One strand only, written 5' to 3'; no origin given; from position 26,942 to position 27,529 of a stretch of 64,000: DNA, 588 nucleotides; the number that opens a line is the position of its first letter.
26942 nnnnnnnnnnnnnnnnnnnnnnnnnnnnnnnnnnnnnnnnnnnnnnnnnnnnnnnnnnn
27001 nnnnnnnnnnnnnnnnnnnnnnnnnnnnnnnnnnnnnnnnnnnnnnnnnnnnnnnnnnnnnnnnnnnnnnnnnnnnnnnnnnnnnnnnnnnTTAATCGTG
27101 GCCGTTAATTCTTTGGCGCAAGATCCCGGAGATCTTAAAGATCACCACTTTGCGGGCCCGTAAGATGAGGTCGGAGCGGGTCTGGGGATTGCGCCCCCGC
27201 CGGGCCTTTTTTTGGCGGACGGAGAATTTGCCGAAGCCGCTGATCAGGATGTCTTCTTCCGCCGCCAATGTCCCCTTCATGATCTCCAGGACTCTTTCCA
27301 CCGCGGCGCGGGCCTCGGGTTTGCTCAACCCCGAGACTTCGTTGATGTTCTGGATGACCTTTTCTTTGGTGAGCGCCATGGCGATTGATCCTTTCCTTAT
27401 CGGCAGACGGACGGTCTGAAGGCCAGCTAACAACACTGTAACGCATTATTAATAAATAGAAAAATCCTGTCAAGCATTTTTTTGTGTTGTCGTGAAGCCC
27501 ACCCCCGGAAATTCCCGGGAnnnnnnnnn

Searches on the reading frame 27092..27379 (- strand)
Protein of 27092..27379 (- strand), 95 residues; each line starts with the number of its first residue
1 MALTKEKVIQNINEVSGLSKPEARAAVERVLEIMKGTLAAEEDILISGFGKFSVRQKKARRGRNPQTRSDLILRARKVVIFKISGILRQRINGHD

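Call 13: find_encoding_contigs(protein=window:27092-27379:-, flank=10000, max_places=10)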
Protein window:27092-27379:- (95 aa): 3 contigs read that carry it; 1 place shown.
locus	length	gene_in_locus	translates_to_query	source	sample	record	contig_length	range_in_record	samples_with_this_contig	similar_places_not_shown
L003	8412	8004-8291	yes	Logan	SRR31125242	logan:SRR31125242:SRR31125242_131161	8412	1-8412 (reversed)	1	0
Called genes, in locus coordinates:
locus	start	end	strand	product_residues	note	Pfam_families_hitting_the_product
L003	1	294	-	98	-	?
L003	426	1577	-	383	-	PF02518:HATPase_c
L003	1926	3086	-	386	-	PF04055:Radical_SAM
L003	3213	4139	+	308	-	PF00111:Fer2, PF00211:Guanylate_cyc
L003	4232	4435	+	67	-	PF12838:Fer4_7 (faint), PF00037:Fer4 (weak), PF13459:Fer4_15, PF13370:Fer4_13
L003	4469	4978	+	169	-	PF00989:PAS, PF08448:PAS_4, PF13426:PAS_9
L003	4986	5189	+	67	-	PF13459:Fer4_15, PF13370:Fer4_13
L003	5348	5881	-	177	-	PF00857:Isochorismatase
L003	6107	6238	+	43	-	-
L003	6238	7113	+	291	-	PF12838:Fer4_7 (faint), PF13187:Fer4_9 (faint), PF12837:Fer4_6 (faint), PF12801:Fer4_5, PF00037:Fer4 (weak)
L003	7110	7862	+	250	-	PF00850:Hist_deacetyl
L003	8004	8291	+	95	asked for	PF00216:Bac_DNA_binding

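Call 42: find_homologous_proteins(query=window:27095-27379:-, max_evalue=1e-15)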
Query window:27095-27379:- (95 aa): 5866 proteins with E <= 1e-15 among 6168 candidates; the best 120 are listed.
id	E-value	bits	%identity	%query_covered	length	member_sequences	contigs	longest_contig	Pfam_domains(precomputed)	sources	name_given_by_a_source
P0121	1.6e-51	189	100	100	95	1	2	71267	PF00216.27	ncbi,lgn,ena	-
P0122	2.6e-42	160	87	99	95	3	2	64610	PF00216.27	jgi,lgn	-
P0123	9.7e-38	145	78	98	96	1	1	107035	PF00216.27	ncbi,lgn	ncbi:MAG: integration host factor subunit alpha [Desulfobacteraceae bacterium]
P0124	1.9e-37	144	78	98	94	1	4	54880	PF00216.27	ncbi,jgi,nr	ncbi:MAG: integration host factor subunit alpha [Deltaproteobacteria bacterium]|nr:integration host 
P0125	3.1e-37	144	78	98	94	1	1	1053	PF00216.27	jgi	jgi:integration host factor subunit alpha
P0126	5.0e-37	143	77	98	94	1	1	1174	PF00216.27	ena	-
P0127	6.2e-37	143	76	97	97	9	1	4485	PF00216.27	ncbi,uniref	ncbi:MAG: integration host factor subunit alpha [Desulfobacca sp.]|uniref:integration host factor su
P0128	7.0e-37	143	77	98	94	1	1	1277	PF00216.27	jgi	-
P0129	1.2e-36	142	76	98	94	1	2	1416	PF00216.27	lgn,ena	-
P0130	2.0e-36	141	77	99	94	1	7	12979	PF00216.27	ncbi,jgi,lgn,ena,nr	ncbi:MAG: integration host factor subunit alpha [Deltaproteobacteria bacterium]|nr:integration host 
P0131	3.0e-36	141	75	97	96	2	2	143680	PF00216.27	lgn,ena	-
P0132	3.4e-36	140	76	98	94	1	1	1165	PF00216.27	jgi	jgi:integration host factor subunit alpha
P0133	3.5e-36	140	76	98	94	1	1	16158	PF00216.27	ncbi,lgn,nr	ncbi:MAG: integration host factor subunit alpha [Desulfobacca sp.]|nr:integration host factor subuni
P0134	5.7e-36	140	77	98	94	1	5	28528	PF18175.7,PF00216.27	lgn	-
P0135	7.0e-36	139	75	98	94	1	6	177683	PF00216.27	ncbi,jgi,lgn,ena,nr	ncbi:MAG: integration host factor subunit alpha [Desulfobacca sp. 4484_104]|nr:MAG: integration host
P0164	4.1e-33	131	74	97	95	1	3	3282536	PF00216.27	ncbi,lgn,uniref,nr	ncbi:integration host factor subunit alpha [Desulfobacca acetoxidans]|uniref:Integration host factor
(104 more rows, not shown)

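Call 43: find_encoding_contigs(protein=P0122, flank=6000, max_places=3)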
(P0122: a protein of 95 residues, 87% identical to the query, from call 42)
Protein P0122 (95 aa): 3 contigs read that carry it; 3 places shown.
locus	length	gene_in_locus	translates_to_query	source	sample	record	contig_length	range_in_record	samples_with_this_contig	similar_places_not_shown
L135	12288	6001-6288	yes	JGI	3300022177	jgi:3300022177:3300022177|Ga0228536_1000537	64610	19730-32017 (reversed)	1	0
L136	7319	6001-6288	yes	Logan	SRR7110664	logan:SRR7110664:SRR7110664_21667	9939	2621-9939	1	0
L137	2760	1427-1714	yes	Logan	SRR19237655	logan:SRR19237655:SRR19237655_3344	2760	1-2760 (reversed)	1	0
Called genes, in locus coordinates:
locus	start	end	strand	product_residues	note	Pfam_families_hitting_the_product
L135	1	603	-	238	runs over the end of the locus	-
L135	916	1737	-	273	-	PF01149:Fapy_DNA_glyco, PF06831:H2TH, PF06827:zf-FPG_IleRS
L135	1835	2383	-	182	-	-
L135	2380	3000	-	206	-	PF04381:RdgC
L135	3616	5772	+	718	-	PF00092:VWA, PF13519:VWA_2, PF23560:GBD_Hemicentin (weak)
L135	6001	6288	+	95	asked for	PF00216:Bac_DNA_binding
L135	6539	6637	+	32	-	-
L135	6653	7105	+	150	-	PF13098:Thioredoxin_2 (weak), PF13174:TPR_6 (faint)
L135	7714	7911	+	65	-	PF12728:HTH_17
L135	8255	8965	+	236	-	-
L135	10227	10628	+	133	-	PF18932:DUF5681 (weak)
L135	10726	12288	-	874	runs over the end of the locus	PF02463:SMC_N (faint), PF13476:AAA_23 (faint), PF13166:AAA_13, PF13304:AAA_21 (weak)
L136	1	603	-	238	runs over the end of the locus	-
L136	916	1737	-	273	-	PF01149:Fapy_DNA_glyco, PF06831:H2TH, PF06827:zf-FPG_IleRS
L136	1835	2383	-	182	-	-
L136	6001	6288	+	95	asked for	PF00216:Bac_DNA_binding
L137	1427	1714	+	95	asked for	PF00216:Bac_DNA_binding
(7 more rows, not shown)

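Call 44: find_encoding_contigs(protein=P0123, flank=6000, max_places=2)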
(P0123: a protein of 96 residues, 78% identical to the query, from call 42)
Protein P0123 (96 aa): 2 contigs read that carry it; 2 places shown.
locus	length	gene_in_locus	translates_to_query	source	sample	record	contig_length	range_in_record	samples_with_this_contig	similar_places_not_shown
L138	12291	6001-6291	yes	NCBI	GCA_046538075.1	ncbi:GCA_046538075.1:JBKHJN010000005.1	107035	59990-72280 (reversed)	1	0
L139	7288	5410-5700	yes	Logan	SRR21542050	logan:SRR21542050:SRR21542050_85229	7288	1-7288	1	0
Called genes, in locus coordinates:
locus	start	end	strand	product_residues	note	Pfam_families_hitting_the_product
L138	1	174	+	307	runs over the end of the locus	PF00924:MS_channel_2nd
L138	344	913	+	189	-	PF13302:Acetyltransf_3 (weak), PF13420:Acetyltransf_4 (weak), PF00583:Acetyltransf_1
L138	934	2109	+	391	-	PF07075:NamZ_N, PF20732:NamZ_C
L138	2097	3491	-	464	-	PF18073:Zn_ribbon_LapB, PF13481:AAA_25, PF06745:ATPase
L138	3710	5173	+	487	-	PF01743:PolyA_pol, PF12627:PolyA_pol_RNAbd, PF01966:HD, PF13735:tRNA_NucTran2_2 (weak)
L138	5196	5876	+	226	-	PF00596:Aldolase_II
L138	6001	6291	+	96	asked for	PF00216:Bac_DNA_binding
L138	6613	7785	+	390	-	PF04055:Radical_SAM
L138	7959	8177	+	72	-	PF15919:HicB_lk_antitox (weak), PF21748:UPF0150 (weak)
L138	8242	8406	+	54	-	PF07927:HicA_toxin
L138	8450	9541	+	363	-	PF01926:MMR_HSR1, PF02421:FeoB_N, PF06071:YchF-GTPase_C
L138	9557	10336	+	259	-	PF18912:DZR_2, PF00156:Pribosyltran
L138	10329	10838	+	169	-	PF01467:CTP_transf_like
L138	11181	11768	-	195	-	PF13527:Acetyltransf_9 (faint), PF13508:Acetyltransf_7 (faint)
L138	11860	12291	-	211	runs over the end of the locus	PF00300:His_Phos_1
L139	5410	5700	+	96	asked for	PF00216:Bac_DNA_binding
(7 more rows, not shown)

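Call 45: find_encoding_contigs(protein=P0164, flank=6000, max_places=2)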
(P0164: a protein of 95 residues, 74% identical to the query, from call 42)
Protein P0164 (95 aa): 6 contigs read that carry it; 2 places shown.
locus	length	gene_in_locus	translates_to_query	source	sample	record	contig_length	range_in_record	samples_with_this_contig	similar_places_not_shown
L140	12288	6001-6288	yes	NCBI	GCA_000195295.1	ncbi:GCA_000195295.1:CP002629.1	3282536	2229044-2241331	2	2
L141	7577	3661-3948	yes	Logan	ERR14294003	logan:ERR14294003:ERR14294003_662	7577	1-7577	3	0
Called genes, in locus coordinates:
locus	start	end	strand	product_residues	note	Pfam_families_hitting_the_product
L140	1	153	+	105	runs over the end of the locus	-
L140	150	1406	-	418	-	PF04413:Glycos_transf_N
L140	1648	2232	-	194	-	PF11159:DUF2939 (weak)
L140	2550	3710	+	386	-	PF17785:PUA_3, PF10672:Methyltrans_SAM, PF02475:TRM5-TYW2_MTfase (weak), PF03602:Cons_hypoth95 (weak), PF05175:MTS (weak), PF09445:Methyltransf_15, PF13847:Methyltransf_31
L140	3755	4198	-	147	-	PF13686:DrsE_2, PF02635:DsrE (weak)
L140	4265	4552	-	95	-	PF12840:HTH_20, PF01022:HTH_5, PF12802:MarR_2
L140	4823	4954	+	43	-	-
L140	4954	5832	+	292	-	PF12838:Fer4_7 (faint), PF12801:Fer4_5, PF00037:Fer4 (weak)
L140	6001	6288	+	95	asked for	PF00216:Bac_DNA_binding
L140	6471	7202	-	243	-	PF01061:ABC2_membrane, PF12698:ABC2_membrane_3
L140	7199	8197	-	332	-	PF00005:ABC_tran, PF13304:AAA_21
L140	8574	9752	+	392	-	PF04055:Radical_SAM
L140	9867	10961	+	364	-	PF01926:MMR_HSR1, PF02421:FeoB_N, PF06071:YchF-GTPase_C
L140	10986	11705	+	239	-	PF18912:DZR_2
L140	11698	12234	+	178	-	PF01467:CTP_transf_like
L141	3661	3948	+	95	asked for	PF00216:Bac_DNA_binding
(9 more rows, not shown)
